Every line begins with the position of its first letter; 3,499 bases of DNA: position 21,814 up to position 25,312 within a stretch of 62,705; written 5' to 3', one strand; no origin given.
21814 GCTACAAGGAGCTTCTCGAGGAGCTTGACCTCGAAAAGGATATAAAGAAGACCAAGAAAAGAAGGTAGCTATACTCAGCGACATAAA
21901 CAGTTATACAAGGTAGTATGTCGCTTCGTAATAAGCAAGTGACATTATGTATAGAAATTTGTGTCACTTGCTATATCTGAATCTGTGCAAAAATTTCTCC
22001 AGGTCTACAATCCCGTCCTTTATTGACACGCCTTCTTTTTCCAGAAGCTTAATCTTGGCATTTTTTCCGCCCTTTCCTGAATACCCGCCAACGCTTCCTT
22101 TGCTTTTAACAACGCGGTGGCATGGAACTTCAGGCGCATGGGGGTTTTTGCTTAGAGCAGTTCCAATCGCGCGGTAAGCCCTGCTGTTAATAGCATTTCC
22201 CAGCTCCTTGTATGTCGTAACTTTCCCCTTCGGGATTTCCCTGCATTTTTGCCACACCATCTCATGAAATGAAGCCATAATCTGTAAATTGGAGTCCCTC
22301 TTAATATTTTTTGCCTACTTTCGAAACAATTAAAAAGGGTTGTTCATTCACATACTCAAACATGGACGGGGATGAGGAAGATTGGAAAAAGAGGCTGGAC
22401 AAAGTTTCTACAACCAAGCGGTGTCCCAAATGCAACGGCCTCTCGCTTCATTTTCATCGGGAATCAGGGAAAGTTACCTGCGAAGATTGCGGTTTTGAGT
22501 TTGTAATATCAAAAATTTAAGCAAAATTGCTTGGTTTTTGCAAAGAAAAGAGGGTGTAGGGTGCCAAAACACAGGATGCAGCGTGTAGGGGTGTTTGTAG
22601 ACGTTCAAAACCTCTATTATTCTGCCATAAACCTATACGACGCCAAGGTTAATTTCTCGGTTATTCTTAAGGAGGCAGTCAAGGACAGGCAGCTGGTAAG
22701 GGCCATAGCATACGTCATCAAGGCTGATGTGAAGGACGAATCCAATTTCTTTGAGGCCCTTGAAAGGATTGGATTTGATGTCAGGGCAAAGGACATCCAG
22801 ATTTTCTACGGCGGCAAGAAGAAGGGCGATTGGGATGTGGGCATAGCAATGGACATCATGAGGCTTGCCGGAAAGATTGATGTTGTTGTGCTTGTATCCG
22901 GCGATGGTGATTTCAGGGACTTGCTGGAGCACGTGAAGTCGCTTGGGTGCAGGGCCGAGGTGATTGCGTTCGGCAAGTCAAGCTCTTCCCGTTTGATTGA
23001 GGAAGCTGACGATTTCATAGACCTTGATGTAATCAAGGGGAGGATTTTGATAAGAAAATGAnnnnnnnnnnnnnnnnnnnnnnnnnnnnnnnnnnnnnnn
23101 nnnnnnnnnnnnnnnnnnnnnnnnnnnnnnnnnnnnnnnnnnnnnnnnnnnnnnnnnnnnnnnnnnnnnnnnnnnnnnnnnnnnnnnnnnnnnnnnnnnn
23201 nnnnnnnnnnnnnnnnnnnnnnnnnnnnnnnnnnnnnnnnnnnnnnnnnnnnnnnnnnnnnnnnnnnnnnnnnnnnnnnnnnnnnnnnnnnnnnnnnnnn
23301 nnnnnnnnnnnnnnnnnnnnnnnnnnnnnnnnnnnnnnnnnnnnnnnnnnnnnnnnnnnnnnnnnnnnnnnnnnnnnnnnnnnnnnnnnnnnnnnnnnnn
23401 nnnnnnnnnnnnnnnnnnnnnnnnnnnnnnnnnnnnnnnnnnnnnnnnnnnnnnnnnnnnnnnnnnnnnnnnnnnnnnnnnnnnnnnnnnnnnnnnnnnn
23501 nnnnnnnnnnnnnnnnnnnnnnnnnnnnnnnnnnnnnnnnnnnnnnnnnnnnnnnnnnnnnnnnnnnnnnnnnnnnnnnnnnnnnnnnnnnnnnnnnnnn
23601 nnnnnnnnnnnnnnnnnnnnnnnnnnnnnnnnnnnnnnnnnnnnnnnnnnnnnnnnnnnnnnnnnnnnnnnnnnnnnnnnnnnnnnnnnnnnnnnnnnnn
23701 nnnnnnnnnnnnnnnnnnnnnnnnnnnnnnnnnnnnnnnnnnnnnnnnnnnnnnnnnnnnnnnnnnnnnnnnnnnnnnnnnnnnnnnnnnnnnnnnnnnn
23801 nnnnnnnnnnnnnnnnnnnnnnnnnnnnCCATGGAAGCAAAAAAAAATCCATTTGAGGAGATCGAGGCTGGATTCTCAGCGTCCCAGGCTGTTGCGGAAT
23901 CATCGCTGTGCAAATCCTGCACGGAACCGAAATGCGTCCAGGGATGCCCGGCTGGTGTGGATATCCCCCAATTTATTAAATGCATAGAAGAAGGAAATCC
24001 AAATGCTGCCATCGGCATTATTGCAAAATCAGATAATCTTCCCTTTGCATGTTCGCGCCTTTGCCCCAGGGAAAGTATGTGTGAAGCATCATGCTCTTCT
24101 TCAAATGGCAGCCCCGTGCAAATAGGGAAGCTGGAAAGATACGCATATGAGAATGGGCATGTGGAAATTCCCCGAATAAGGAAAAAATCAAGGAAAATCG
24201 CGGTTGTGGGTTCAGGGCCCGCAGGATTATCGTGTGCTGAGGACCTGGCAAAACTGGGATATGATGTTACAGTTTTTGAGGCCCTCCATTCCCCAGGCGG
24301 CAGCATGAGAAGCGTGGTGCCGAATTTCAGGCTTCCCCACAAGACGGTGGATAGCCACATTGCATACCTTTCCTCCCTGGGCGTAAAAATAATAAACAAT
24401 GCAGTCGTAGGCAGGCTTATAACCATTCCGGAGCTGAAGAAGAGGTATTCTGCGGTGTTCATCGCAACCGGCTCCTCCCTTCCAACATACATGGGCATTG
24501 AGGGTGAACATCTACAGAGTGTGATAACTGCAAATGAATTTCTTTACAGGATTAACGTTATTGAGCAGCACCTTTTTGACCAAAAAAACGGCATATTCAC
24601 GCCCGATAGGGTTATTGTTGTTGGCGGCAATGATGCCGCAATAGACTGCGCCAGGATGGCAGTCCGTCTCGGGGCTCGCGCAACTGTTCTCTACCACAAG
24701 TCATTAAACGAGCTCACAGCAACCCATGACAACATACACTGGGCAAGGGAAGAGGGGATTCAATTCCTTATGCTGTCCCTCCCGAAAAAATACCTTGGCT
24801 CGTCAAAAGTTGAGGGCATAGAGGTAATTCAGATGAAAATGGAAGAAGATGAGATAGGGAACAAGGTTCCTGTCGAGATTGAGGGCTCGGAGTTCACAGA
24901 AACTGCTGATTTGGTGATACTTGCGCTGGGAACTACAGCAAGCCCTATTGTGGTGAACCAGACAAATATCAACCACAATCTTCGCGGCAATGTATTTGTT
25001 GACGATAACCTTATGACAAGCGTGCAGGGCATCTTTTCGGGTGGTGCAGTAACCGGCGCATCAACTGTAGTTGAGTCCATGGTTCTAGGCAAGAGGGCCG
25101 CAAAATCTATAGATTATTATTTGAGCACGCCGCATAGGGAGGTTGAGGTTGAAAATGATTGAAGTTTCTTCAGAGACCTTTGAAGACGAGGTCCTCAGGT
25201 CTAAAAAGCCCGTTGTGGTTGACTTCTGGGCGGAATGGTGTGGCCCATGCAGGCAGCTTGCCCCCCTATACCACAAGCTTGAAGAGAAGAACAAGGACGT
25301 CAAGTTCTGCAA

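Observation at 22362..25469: NfnAB-like pair with eroded cofactor motifs in an operon with NYN nuclease and thioredoxin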

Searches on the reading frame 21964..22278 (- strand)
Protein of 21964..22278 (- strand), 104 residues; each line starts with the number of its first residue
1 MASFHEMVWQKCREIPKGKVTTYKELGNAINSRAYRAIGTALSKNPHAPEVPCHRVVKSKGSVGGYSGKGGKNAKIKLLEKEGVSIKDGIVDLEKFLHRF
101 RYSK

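Call 3: search_protein_families(library=pfam, proteins=[window:21964-22278:-], max_evalue=0.01)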
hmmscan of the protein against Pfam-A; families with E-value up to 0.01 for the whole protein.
window:21964-22278:- (104 aa): 1 family
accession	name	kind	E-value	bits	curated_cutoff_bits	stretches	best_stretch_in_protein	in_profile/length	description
PF01035.26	DNA_binding_1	-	1.9e-28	98.5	27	1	4-84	2-81/81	6-O-methylguanine DNA methyltransferase, DNA binding domain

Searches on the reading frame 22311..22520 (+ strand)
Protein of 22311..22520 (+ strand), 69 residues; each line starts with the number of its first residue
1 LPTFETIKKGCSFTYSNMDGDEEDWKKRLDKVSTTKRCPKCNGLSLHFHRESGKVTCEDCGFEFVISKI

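Call 3: search_protein_families(library=pfam, proteins=[window:22311-22520:+], max_evalue=0.01)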
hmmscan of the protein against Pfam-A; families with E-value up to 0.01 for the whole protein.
window:22311-22520:+ (69 aa): 9 families
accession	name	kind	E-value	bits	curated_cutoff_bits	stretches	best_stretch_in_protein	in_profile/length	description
PF03966.22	Trm112p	-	0.00029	21.1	22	1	38-67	10-38/40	Trm112p-like protein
PF22191.2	IBR_1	-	0.00039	20.7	27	1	35-64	3-31/47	IBR domain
PF08271.17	Zn_Ribbon_TF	-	0.00044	20.2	29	1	37-61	2-26/43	TFIIB zinc-binding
PF07282.18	Cas12f1-like_TNB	-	0.00089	19.8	26.3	1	30-63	23-49/60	Cas12f1-like, TNB domain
PF12760.12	Zn_ribbon_IS1595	-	0.0018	18.6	25.4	1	36-61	19-44/46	Transposase zinc-ribbon domain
PF01485.27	IBR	-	0.0021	18.5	24.3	1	26-64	9-51/65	IBR domain, a half RING-finger domain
PF14354.12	Lar_restr_allev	-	0.0025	18.5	28.6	1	35-62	3-33/58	Restriction alleviation protein Lar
PF05129.18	Zn_ribbon_Elf1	-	0.0091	16.5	29.8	0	25-65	12-57/79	Transcription elongation factor Elf1 like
PF14311.12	DUF4379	-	0.0098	16.5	24.5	0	22-43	34-55/56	Probable Treble clef zinc finger domain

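Call 4: search_protein_families(library=ncbifam, proteins=[window:22311-22520:+], max_evalue=0.01)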
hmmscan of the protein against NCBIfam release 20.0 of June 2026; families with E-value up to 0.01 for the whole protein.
window:22311-22520:+ (69 aa): 4 families
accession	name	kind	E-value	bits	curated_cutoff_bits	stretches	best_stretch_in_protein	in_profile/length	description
NF001629.0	PRK00415.1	equivalog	0.00096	18.6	70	1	37-65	16-44/62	30S ribosomal protein S27e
NF033497.1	rubre_like_arch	subfamily_domain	0.0036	17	32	0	52-63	14-25/34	rubrerythrin-like domain-containing protein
TIGR01384.1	TFS_arch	equivalog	0.0083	16.8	64.75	1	37-64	2-26/101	transcription factor S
NF001658.0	PRK00423.1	subfamily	0.009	15.1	384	0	27-62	5-40/312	transcription initiation factor IIB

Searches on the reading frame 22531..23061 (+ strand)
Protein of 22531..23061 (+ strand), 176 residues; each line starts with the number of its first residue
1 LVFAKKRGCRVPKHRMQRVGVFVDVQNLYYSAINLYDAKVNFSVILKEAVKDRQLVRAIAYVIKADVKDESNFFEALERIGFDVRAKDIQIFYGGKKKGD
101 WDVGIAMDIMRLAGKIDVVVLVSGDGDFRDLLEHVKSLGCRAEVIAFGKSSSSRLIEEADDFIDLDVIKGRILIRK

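Call 3: search_protein_families(library=pfam, proteins=[window:22531-23061:+], max_evalue=0.01)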
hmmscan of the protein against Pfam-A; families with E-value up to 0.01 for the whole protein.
window:22531-23061:+ (176 aa): 1 family
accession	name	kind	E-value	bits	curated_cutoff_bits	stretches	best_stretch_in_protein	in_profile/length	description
PF01936.24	NYN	-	4.3e-35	121.8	24.2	1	18-166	1-145/145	NYN domain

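Call 4: search_protein_families(library=ncbifam, proteins=[window:22531-23061:+], max_evalue=0.01)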
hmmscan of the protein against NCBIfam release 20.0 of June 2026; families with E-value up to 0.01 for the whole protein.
window:22531-23061:+ (176 aa): 1 family
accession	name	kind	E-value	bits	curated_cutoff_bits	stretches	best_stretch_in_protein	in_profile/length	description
TIGR00288.1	TIGR00288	hypoth_equivalog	0.00013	21.9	178.45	1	97-165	85-155/160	TIGR00288 family NYN domain-containing protein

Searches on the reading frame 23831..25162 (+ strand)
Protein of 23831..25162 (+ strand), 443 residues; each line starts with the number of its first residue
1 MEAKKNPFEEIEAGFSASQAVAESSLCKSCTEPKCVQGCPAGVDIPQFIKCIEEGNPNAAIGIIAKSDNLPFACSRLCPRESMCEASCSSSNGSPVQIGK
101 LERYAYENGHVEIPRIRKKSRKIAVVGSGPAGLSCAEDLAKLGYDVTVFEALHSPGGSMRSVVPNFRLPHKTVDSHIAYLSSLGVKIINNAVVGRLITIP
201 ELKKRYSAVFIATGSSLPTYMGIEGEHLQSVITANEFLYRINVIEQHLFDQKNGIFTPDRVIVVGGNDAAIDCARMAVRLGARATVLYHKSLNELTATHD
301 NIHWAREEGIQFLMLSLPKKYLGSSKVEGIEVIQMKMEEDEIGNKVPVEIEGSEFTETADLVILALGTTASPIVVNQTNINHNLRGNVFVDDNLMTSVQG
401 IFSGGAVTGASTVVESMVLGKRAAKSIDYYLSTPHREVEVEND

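Call 3: search_protein_families(library=pfam, proteins=[window:23831-25162:+], max_evalue=0.01)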
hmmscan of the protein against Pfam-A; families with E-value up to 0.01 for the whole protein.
window:23831-25162:+ (443 aa): 16 families
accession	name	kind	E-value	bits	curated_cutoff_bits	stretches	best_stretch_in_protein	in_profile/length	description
PF14691.11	Fer4_20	-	1.6e-30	105.6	25.8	1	6-108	4-107/113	Dihydroprymidine dehydrogenase domain II, 4Fe-4S cluster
PF07992.20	Pyr_redox_2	-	2.2e-28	100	26.1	1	122-411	2-278/291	Pyridine nucleotide-disulphide oxidoreductase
PF13738.12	Pyr_redox_3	-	2.8e-14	53.5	30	1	208-405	127-305/305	Pyridine nucleotide-disulphide oxidoreductase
PF00070.33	Pyr_redox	-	6.5e-12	46.2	22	1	122-156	1-35/82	Pyridine nucleotide-disulphide oxidoreductase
PF13450.12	NAD_binding_8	-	1.8e-11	44.6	21.9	1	125-165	1-41/68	NAD(P)-binding Rossmann-like domain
PF01266.30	DAO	-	1.1e-09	38.8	27.9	1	122-157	1-37/353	FAD dependent oxidoreductase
PF01262.27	AlaDh_PNT_C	-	2.4e-06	27.6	23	0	252-391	23-127/214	Alanine dehydrogenase/PNT, C-terminal domain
PF12831.13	FAD_oxidored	-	1.2e-05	25.3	27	1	123-162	2-41/416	FAD dependent oxidoreductase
PF01946.23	Thi4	-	1.3e-05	25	26.2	1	122-159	19-57/235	Thi4 family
PF03486.20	HI0933_like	-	1.5e-05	25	50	1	122-156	2-36/244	HI0933-like protein Rossmann domain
PF01593.30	Amino_oxidase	-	3.4e-05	23.8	19.8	1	131-162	2-33/443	Flavin containing amine oxidoreductase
PF13241.12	NAD_binding_7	-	3.8e-05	24.7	22.1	0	259-317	8-55/104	Putative NAD(P)-binding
PF00890.30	FAD_binding_2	-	0.00018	21.3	20.4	1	123-157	2-36/414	FAD binding domain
PF01494.25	FAD_binding_3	-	0.0003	20.6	22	1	122-163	3-44/349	FAD binding domain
PF01134.28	GIDA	-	0.0016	18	22.1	0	122-169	1-47/391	Glucose inhibited division protein A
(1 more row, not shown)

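Call 4: search_protein_families(library=ncbifam, proteins=[window:23831-25162:+], max_evalue=0.01)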
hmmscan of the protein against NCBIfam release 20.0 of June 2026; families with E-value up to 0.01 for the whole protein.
window:23831-25162:+ (443 aa): 95 families (the best 25 are shown)
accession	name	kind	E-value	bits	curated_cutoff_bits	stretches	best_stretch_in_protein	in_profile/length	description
NF009414.0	PRK12778.1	equivalog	3.8e-128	428.8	1103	1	4-432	308-750/752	bifunctional dihydroorotate dehydrogenase B NAD binding subunit/NADPH-dependent glutamate synthase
TIGR01316.1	gltA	equivalog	1.2e-121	406.6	471.75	1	4-431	5-449/449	NADPH-dependent glutamate synthase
NF009413.0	PRK12775.1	equivalog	2.5e-99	333.5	1895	1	6-433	312-756/1006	putative trifunctional 2-polyprenylphenol hydroxylase/glutamate synthase subunit beta/ferritin domain-containing protein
NF009454.0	PRK12814.1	equivalog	1.6e-88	297.8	916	1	27-436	97-505/657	putative NADPH-dependent glutamate synthase small subunit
NF009410.0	PRK12771.1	subfamily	4.7e-86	289.6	516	1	33-435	48-449/566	NAD(P)-binding protein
TIGR01318.1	gltD_gamma_fam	subfamily_domain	7.7e-77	258.8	482.95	1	2-432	17-466/467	glutamate synthase, small subunit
NF009415.0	PRK12779.1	equivalog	1.6e-76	258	1519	1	35-432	210-627/944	putative bifunctional glutamate synthase subunit beta/2-polyprenylphenol hydroxylase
NF010590.0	PRK13984.1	equivalog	2.2e-74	250.7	946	1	2-433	167-608/611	putative oxidoreductase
NF009408.0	PRK12769.1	equivalog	3.1e-67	227.1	1003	1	2-433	202-653/659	formate-dependent uric acid utilization protein AegA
TIGR01317.1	GOGAT_sm_gam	subfamily_domain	3.8e-67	227.2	447.7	1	6-432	23-479/485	glutamate synthase small subunit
NF009409.0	PRK12770.1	subfamily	3e-62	210.7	343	1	117-434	15-353/360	putative glutamate synthase subunit beta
TIGR03315.1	Se_ygfK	equivalog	8.9e-61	205.5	835.3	1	21-427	433-835/1012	putative selenate reductase subunit YgfK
NF009451.0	PRK12809.1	equivalog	9.5e-59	199.3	1154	1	3-427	186-630/639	formate-dependent uric acid utilization protein YgfT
NF045663.1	diclust_near_Sec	equivalog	5.2e-38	130.6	530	2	25-216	10-200/759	pyridine nucleotide-disulfide oxidoreductase/dicluster-binding protein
TIGR01292.1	TRX_reduct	equivalog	4.6e-15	55.2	343.45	1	255-431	138-300/300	thioredoxin-disulfide reductase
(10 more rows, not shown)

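Call 6: search_solved_structures(query=window:23831-25162:+, show_alignments=3)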
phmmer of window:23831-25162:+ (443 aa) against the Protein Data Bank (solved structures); distinct sequences matched with E-value up to 0.001: 80 (the best 60 are shown).
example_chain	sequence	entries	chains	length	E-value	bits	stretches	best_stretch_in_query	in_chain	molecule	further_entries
4ylf_B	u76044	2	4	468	4.5e-103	348.5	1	2-432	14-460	Dihydropyrimidine dehydrogenase subunit A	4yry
5jca_L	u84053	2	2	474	1.5e-96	327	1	7-433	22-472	NADH-dependent Ferredoxin:NADP Oxidoreductase (NfnI) subunit alpha | NADH-dependent Ferredoxin:NADP Oxidoreductase subunit alpha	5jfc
5vj7_A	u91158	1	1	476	5.5e-93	315.3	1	7-433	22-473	Oxidoreductase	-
9n5u_A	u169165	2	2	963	6.8e-79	268.9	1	30-432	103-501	NfnA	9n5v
9bov_A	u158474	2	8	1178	3.7e-66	226.9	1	31-432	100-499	Molybdopterin oxidoreductase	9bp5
6s6s_G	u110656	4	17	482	2.3e-65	224.3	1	4-432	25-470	Glutamate synthase [NADPH] small chain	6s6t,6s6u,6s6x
2vdc_G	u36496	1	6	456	7.1e-65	222.7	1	8-432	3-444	GLUTAMATE SYNTHASE [NADPH] SMALL CHAIN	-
8oh5_C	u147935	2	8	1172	5.9e-56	193.3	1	30-432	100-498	Formate dehydrogenase-O, major subunit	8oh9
1h7x_A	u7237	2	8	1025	3.9e-45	157.7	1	5-433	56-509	DIHYDROPYRIMIDINE DEHYDROGENASE | Dihydropyrimidine dehydrogenase [NADP(+)]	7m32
7m31_A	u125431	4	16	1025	3.9e-45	157.7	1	5-433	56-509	Dihydropyrimidine dehydrogenase [NADP(+)]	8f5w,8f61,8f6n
1gt8_A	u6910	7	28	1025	4e-45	157.6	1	5-433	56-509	DIHYDROPYRIMIDINE DEHYDROGENASE | Dihydropyrimidine dehydrogenase [NADP(+)]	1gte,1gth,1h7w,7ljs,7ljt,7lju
7mfm_I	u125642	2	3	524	1.8e-41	145.6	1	8-432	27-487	Glutamate synthase (NADPH) small chain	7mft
2c7g_A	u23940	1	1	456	1e-09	41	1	123-278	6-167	NADPH-FERREDOXIN REDUCTASE FPRA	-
1lqt_A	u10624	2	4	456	1.1e-09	40.8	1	123-278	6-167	FprA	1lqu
6qkg_A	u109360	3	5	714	4.2e-09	39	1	118-289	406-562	NCR A | NCR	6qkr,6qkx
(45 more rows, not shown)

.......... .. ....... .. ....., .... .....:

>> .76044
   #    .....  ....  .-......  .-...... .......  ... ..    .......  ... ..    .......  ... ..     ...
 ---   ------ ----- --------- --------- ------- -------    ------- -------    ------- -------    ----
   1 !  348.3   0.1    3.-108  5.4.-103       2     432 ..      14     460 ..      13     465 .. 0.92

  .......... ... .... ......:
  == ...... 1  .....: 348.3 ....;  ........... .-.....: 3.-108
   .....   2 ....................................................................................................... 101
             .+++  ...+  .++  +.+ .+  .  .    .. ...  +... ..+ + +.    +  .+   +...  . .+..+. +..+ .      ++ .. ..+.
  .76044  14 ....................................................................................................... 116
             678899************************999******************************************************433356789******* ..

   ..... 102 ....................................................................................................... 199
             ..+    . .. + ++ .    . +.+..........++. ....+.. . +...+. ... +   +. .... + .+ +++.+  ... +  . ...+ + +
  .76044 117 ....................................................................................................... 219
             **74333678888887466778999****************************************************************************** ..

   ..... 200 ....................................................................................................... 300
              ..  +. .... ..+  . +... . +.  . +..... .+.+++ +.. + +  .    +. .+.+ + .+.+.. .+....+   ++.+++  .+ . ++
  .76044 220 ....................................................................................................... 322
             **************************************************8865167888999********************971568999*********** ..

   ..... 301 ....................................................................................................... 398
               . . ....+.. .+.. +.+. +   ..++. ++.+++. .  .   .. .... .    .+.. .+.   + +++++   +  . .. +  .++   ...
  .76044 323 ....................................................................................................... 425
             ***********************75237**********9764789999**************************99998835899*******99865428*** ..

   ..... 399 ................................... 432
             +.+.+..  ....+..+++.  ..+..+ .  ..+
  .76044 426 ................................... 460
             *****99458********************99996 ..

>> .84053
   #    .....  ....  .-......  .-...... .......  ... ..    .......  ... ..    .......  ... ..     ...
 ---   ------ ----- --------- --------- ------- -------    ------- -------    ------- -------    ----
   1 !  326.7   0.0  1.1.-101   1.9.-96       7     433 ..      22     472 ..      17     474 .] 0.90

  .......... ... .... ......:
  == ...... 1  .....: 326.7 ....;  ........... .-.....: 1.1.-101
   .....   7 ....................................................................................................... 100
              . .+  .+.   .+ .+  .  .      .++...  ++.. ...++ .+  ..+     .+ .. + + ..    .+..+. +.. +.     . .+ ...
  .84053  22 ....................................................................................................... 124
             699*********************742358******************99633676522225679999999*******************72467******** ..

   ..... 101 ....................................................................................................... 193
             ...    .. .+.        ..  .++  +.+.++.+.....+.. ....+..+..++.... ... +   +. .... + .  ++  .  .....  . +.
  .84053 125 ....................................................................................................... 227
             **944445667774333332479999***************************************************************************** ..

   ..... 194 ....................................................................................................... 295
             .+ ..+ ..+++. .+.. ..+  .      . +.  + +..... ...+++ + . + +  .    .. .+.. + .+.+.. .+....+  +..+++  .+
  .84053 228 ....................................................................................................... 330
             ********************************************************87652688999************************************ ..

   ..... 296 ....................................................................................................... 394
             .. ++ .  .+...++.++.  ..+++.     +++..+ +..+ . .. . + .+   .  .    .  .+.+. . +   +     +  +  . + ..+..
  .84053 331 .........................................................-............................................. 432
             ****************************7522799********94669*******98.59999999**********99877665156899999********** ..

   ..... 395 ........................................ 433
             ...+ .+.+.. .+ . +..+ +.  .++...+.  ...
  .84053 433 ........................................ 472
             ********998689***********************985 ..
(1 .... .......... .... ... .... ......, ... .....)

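Call 47: find_homologous_proteins(query=window:23831-25162:+, max_evalue=1e-40)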
Query window:23831-25162:+ (443 aa): 7774 proteins with E <= 1e-40 among 8000 candidates; the best 120 are listed.
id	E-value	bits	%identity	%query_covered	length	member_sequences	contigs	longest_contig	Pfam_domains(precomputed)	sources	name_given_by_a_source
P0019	2.8e-293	990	100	100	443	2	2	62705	PF01946.24,PF01266.31,PF13450.13,PF14691.12,PF07992.21,PF00070.34,PF13738.13,PF03486.21,PF01262.28,PF12831.14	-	-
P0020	2.1e-199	681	69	99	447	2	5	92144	PF01266.31,PF13450.13,PF14691.12,PF07992.21,PF00070.34,PF13738.13,PF01262.28,PF01134.29,PF12831.14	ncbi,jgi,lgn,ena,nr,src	ncbi:MAG TPA: FAD-dependent oxidoreductase [Candidatus Nanoarchaeia archaeon]|nr:FAD-dependent oxido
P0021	6.7e-179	613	62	99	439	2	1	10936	PF01946.24,PF01266.31,PF13450.13,PF14691.12,PF07992.21,PF00070.34,PF13738.13,PF03486.21,PF01262.28,PF01134.29,PF01494.26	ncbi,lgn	-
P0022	6.6e-121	422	46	96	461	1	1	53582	PF01266.31,PF13450.13,PF14691.12,PF00890.31,PF07992.21,PF00070.34,PF13738.13,PF03486.21,PF01262.28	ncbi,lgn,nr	ncbi:NADPH-dependent glutamate synthase [Candidatus Woesearchaeota archaeon]|nr:NADPH-dependent glut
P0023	9.4e-120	418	46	96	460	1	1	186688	PF13241.13,PF13450.13,PF07992.21,PF00070.34,PF03486.21,PF12831.14,PF01266.31,PF14691.12,PF00890.31,PF02826.26,PF13738.13,PF01262.28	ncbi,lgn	-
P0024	6.4e-116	406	44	97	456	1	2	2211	PF13450.13,PF14691.12,PF07992.21,PF00070.34,PF13738.13,PF03486.21,PF01262.28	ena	-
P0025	8.5e-116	405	45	96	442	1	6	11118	PF01266.31,PF13450.13,PF14691.12,PF07992.21,PF00070.34,PF13738.13,PF01262.28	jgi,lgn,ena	jgi:glutamate synthase (NADPH/NADH) small chain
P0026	1.7e-114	401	43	98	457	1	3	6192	PF01946.24,PF13450.13,PF14691.12,PF00890.31,PF07992.21,PF00070.34,PF13738.13,PF03486.21,PF01262.28,PF12831.14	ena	-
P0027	2.2e-113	397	46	97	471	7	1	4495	PF01946.24,PF13241.13,PF13450.13,PF14691.12,PF07992.21,PF00070.34,PF13738.13,PF03486.21,PF01262.28,PF01494.26,PF12831.14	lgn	-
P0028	9.1e-113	395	45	96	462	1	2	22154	PF01946.24,PF01266.31,PF13450.13,PF14691.12,PF07992.21,PF00070.34,PF13738.13,PF12831.14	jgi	-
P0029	9.9e-113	395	45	96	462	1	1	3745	PF13241.13,PF13450.13,PF07992.21,PF00070.34,PF03486.21,PF01134.29,PF01494.26,PF12831.14,PF01266.31,PF01593.31,PF14691.12,PF00890.31,PF02826.26,PF13738.13,PF01262.28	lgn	-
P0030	1.3e-112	395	45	96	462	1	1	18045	PF01946.24,PF01266.31,PF13450.13,PF14691.12,PF07992.21,PF00070.34,PF13738.13,PF12831.14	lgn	-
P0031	1.6e-112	395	45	96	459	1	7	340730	PF01946.24,PF01266.31,PF13450.13,PF14691.12,PF07992.21,PF00070.34,PF13738.13,PF12831.14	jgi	jgi:glutamate synthase (NADPH/NADH) small chain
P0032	1.6e-112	395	45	96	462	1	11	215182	PF01946.24,PF01266.31,PF13450.13,PF14691.12,PF07992.21,PF00070.34,PF13738.13,PF12831.14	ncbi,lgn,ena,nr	ncbi:MAG: sulfide dehydrogenase (flavoprotein) subunit SudA [Oscillospiraceae bacterium]|nr:sulfide 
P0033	2.1e-112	394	47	96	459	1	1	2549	PF13241.13,PF13450.13,PF07992.21,PF00070.34,PF03486.21,PF12831.14,PF01946.24,PF01593.31,PF14691.12,PF02826.26,PF13738.13,PF01262.28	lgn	-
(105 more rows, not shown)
